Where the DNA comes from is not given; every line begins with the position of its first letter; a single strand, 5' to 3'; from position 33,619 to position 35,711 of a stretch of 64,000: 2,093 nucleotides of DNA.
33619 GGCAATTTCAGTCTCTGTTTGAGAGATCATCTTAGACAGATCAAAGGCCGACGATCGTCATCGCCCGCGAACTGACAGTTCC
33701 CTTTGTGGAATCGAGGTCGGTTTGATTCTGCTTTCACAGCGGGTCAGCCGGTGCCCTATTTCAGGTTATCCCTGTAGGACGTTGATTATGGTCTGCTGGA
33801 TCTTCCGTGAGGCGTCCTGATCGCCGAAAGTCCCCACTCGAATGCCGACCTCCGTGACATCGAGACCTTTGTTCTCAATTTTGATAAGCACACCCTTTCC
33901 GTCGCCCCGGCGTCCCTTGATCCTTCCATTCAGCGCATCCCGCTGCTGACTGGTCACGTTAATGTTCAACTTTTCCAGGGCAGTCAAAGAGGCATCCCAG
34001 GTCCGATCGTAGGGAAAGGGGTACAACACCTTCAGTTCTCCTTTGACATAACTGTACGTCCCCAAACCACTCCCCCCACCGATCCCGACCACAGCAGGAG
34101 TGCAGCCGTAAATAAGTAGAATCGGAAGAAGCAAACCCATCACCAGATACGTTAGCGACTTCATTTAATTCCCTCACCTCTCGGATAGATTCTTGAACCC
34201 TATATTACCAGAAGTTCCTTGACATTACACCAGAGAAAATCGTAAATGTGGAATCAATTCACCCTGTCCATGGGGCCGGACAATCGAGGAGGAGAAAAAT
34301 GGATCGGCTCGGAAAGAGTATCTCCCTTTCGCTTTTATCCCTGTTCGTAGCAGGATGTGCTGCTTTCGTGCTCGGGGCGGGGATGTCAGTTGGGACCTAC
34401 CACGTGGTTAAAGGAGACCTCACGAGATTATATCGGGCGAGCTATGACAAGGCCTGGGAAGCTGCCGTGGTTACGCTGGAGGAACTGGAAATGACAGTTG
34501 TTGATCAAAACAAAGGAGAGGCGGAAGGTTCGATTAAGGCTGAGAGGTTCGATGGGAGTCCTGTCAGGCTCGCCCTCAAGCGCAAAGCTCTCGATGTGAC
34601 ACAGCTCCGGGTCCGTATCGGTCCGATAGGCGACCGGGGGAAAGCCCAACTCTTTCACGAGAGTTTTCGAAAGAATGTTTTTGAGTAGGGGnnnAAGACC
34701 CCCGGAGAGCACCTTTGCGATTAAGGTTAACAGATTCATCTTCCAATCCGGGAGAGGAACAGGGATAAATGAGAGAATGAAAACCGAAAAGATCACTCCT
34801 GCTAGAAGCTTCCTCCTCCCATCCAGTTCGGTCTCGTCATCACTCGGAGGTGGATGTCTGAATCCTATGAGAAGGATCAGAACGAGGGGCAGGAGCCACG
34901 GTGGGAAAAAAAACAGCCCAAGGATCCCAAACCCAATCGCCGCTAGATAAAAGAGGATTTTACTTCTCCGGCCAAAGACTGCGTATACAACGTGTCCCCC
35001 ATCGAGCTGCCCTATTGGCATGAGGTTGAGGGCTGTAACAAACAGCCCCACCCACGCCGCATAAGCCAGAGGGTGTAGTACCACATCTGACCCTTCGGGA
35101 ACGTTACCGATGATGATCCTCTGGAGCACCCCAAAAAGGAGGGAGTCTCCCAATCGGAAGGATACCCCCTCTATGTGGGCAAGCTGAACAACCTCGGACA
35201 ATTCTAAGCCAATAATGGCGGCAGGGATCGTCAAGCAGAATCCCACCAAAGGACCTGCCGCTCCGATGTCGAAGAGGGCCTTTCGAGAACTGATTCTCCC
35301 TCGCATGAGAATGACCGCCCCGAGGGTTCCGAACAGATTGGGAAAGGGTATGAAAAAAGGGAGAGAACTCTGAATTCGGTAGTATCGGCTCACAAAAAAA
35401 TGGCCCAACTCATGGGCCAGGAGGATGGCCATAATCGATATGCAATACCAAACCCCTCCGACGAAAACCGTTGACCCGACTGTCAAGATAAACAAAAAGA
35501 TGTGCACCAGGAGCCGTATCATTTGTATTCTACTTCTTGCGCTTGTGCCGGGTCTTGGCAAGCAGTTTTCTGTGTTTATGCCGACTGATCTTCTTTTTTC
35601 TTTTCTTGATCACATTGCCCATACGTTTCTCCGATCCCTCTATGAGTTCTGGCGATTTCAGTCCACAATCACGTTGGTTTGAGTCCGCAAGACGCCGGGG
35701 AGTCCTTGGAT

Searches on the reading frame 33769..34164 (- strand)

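Call 19: search_protein_families(library=pfam, proteins=[window:33769-34164:-], max_evalue=0.0001)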
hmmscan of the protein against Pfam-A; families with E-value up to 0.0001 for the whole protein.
window:33769-34164:- (132 aa): 1 family
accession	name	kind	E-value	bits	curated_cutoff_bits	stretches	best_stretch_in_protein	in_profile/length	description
PF12092.13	DUF3568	-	1.7e-28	99.6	23.2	1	8-126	7-121/124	Protein of unknown function (DUF3568)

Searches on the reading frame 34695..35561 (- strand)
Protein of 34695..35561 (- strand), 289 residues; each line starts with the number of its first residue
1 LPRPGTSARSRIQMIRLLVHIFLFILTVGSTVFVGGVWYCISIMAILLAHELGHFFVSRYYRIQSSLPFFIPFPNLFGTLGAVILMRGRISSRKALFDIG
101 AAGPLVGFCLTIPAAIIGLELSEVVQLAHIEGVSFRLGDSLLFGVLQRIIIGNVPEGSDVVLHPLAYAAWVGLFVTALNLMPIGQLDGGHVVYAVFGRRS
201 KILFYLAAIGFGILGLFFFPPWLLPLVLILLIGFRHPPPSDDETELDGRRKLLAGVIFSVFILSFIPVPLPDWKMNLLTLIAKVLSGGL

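Call 19: search_protein_families(library=pfam, proteins=[window:34695-35561:-], max_evalue=0.0001)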
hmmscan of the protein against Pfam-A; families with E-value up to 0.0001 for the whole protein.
window:34695-35561:- (289 aa): 1 family
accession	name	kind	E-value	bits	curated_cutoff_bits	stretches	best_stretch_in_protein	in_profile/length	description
PF02163.28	Peptidase_M50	-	8e-21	74.8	27.2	1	40-201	3-200/221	Peptidase family M50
